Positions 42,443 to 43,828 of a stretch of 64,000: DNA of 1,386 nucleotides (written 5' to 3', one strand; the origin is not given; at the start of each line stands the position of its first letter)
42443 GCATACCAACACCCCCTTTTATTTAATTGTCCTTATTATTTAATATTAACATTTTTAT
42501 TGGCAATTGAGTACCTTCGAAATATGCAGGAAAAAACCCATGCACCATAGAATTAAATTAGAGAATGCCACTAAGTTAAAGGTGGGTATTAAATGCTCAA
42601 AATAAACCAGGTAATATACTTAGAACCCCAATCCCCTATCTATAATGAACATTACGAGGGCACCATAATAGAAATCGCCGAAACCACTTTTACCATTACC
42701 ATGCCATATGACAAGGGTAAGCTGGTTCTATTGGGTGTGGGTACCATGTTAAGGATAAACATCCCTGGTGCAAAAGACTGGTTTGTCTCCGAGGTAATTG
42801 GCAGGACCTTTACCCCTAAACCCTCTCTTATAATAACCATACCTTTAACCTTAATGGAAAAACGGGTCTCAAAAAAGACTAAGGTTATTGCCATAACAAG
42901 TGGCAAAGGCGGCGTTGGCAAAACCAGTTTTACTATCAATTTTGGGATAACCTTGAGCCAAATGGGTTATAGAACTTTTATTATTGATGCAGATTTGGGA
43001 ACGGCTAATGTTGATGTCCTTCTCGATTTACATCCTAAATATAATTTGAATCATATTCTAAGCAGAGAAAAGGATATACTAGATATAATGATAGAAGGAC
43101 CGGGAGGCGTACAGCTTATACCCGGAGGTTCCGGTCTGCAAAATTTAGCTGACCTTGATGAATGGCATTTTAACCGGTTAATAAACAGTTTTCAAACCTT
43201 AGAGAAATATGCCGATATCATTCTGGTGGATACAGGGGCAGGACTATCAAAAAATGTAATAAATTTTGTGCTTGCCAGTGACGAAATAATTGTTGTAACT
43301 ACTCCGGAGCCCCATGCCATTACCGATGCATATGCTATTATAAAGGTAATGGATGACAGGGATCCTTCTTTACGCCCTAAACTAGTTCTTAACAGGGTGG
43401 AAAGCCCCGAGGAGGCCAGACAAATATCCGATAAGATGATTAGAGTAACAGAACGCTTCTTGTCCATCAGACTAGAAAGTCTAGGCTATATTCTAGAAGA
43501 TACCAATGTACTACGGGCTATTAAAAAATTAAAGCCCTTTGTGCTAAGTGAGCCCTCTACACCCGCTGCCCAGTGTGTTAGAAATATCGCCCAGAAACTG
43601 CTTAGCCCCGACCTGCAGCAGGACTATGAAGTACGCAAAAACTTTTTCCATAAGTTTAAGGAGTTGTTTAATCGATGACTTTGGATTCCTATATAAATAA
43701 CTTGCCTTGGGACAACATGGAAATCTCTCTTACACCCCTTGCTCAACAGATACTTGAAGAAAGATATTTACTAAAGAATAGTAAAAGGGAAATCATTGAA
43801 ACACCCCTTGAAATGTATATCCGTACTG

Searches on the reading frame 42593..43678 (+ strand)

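Call 72: search_protein_families(library=padloc, proteins=[window:42593-43678:+], max_evalue=0.001)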
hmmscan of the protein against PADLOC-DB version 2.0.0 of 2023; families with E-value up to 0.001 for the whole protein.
window:42593-43678:+ (361 aa): 1 family
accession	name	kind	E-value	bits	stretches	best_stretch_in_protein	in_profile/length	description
PDLC04559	PDC-M28B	-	3.5e-05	21.1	0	93-136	125-168/438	-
